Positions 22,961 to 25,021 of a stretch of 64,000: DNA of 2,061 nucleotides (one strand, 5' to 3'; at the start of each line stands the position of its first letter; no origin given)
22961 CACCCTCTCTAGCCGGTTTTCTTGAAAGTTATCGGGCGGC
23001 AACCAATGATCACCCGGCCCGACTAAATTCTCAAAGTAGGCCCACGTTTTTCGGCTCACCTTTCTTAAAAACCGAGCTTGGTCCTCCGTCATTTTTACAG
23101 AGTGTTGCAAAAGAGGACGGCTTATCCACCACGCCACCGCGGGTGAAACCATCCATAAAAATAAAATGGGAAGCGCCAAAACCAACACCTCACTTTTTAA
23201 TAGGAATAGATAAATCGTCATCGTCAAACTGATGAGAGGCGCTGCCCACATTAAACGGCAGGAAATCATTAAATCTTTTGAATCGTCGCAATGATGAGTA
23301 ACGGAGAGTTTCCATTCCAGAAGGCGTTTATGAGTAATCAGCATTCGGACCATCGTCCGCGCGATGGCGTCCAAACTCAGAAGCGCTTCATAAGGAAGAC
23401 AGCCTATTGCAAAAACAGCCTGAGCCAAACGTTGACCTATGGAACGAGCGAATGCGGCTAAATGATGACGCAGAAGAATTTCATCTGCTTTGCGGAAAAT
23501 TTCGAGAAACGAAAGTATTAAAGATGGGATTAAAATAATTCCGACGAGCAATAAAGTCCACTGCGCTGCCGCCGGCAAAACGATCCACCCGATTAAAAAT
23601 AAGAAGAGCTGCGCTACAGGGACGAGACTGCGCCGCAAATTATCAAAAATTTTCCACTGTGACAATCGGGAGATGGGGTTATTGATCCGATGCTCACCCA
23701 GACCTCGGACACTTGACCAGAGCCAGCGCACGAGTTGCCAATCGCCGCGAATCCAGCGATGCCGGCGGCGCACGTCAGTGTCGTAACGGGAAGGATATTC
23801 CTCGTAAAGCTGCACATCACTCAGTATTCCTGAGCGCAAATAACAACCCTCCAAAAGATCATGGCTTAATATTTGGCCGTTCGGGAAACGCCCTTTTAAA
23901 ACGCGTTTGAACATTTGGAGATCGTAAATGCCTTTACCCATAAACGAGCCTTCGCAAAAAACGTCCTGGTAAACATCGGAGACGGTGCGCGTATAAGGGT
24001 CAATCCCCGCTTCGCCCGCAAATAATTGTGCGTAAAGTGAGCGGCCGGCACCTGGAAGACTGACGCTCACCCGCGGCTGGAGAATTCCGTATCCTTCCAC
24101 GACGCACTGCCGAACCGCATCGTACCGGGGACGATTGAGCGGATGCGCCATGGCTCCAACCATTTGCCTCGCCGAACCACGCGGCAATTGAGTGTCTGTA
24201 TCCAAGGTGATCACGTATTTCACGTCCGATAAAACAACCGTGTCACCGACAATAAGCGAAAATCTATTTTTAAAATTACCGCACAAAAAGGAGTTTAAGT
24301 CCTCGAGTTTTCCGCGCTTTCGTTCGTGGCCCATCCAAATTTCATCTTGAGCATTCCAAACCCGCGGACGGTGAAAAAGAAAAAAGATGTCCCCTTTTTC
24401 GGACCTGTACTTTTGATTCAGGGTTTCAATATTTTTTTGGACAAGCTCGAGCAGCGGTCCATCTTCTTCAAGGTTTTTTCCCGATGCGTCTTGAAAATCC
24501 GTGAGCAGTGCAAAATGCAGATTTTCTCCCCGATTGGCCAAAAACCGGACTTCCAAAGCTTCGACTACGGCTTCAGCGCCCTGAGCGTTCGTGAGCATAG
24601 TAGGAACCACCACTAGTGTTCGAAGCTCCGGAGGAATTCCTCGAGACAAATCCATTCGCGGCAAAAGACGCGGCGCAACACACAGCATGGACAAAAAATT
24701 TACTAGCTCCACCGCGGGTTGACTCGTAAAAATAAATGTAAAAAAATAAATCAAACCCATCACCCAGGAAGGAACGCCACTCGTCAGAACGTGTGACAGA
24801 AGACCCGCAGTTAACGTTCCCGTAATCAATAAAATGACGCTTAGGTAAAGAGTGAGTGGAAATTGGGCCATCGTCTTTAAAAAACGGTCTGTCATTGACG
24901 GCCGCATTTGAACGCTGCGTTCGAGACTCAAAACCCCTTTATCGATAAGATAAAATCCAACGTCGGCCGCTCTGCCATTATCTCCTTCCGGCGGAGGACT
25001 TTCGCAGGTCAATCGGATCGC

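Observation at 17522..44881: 27-kb single-strand envelope polysaccharide super-operon that ends in a cyclic-glucan-synthase-like giant gene and lacks an NdvA/Cgt-type ABC exporter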

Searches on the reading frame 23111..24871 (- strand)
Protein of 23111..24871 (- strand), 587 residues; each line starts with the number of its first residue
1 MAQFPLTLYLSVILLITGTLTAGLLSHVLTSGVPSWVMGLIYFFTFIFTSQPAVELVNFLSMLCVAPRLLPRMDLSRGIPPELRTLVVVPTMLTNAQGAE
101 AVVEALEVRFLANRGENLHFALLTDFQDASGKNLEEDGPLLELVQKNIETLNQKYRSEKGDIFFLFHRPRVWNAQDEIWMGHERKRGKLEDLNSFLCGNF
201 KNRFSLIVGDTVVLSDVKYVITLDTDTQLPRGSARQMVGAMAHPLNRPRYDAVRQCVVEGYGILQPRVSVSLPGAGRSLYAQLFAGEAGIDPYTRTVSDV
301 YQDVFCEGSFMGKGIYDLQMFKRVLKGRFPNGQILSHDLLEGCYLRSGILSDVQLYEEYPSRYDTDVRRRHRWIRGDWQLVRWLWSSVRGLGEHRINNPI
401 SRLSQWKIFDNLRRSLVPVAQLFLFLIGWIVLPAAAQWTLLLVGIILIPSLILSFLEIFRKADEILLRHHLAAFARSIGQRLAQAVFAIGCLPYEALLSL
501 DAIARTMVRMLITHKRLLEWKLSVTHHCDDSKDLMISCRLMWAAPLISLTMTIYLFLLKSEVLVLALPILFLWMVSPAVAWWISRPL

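Call 13: find_homologous_proteins(query=window:23111-24871:-, max_evalue=1e-30)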
Query seq(587 aa) (587 aa): 3679 proteins with E <= 1e-30 among 8000 candidates; the best 120 are listed.
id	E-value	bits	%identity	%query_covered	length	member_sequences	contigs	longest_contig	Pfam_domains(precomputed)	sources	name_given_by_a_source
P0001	1.2e-234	798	63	100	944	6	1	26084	-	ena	-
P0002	5.4e-232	790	61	100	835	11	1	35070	-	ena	-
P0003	2.7e-230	784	60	100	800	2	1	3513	-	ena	-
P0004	3.2e-230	784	61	100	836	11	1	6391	-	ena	-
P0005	7.5e-230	783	61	100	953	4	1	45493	-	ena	-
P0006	4.1e-228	777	61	97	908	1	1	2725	-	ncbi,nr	ncbi:MAG: cyclic beta 1-2 glucan synthetase, partial [Gammaproteobacteria bacterium]|nr:cyclic beta 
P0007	4.1e-228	777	60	100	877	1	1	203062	PF13632.13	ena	-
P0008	3.3e-227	774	61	100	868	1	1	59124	-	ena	-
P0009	8.9e-227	772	62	100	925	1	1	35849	-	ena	-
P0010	1.4e-225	768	61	99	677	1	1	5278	-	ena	-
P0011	1.4e-225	768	61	100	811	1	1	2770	-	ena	-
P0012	2.2e-225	768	62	95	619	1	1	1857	PF13632.13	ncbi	ncbi:MAG: cyclic beta 1-2 glucan synthetase, partial [Zetaproteobacteria bacterium]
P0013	1.1e-224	765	64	92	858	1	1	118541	-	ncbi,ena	-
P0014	5.4e-224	763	62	97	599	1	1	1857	PF13632.13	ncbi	ncbi:MAG: cyclic beta 1-2 glucan synthetase, partial [Burkholderiales bacterium]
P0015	5.4e-223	760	59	100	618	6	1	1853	-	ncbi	ncbi:MAG: cyclic beta 1-2 glucan synthetase, partial [Nitrospirota bacterium]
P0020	1.5e-221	755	60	100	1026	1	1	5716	PF13632.13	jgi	jgi:hypothetical protein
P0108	6.7e-196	670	67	75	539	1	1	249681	-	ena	-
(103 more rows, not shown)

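Call 50: find_encoding_contigs(protein=P0001, flank=10000, max_places=2)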
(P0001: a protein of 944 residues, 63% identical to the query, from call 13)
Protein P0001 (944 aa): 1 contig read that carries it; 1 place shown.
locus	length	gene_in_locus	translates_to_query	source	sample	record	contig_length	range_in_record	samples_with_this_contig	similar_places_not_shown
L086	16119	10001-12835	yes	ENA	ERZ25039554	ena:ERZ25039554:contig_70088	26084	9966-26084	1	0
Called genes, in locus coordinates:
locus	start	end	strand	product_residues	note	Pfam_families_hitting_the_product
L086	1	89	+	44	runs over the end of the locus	PF11295:DUF3096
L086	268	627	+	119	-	-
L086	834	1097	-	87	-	-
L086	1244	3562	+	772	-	PF20245:DUF6600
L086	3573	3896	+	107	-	PF01594:AI-2E_transport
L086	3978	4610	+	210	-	PF01594:AI-2E_transport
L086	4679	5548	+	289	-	PF03631:Virul_fac_BrkB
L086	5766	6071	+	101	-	PF03992:ABM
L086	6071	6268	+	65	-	-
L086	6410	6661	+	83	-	PF18919:DUF5670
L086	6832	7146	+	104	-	PF04972:BON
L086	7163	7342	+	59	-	PF05532:CsbD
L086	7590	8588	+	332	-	PF06727:DUF1207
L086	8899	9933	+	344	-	-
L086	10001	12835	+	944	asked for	-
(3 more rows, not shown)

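Call 51: find_encoding_contigs(protein=P0108, flank=10000, max_places=2)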
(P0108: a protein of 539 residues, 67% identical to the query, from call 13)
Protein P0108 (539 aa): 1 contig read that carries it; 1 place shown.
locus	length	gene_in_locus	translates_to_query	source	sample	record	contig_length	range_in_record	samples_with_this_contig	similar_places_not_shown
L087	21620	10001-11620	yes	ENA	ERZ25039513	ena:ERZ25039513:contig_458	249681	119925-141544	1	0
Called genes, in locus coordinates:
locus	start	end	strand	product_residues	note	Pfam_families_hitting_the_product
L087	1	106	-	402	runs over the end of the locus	PF05170:AsmA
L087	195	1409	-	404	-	PF05170:AsmA, PF05359:DUF748, PF13116:YhdP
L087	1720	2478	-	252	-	PF00106:adh_short, PF08659:KR, PF13561:adh_short_C2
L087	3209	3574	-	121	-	PF02562:PhoH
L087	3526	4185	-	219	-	PF13638:PIN_4 (weak), PF02562:PhoH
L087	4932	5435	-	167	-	-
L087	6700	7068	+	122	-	-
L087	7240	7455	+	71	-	PF00313:CSD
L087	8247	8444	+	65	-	-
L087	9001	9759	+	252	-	-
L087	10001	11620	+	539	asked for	-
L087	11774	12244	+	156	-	-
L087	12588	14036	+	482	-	PF10091:Glycoamylase, PF06165:GH94_b-supersand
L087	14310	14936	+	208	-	-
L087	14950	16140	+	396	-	PF06165:GH94_b-supersand, PF17167:Glyco_hydro_94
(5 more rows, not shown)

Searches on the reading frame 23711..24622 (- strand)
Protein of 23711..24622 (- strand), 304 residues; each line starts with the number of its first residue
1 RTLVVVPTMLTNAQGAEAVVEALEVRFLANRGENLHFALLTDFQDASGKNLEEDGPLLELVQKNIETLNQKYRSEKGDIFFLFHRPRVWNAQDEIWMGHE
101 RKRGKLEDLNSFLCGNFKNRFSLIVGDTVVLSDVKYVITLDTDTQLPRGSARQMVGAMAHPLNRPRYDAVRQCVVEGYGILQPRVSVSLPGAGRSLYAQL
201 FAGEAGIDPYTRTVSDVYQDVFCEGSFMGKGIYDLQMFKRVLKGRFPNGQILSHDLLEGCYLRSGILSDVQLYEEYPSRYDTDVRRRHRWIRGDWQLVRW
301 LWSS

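Call 36: search_solved_structures(query=window:23711-24622:-, max_evalue=1e-20, show_alignments=1)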
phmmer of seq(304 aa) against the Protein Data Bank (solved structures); distinct sequences matched with E-value up to 1e-20: 2.
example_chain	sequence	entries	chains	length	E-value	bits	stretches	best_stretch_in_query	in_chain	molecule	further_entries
8rf9_A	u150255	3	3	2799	1.6e-88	300.3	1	1-300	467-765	Cyclic beta 1-2 glucan synthetase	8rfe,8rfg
8rf0_A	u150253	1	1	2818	1.6e-88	300.3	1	1-300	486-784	Cyclic beta-(1,2)-glucan synthase NdvB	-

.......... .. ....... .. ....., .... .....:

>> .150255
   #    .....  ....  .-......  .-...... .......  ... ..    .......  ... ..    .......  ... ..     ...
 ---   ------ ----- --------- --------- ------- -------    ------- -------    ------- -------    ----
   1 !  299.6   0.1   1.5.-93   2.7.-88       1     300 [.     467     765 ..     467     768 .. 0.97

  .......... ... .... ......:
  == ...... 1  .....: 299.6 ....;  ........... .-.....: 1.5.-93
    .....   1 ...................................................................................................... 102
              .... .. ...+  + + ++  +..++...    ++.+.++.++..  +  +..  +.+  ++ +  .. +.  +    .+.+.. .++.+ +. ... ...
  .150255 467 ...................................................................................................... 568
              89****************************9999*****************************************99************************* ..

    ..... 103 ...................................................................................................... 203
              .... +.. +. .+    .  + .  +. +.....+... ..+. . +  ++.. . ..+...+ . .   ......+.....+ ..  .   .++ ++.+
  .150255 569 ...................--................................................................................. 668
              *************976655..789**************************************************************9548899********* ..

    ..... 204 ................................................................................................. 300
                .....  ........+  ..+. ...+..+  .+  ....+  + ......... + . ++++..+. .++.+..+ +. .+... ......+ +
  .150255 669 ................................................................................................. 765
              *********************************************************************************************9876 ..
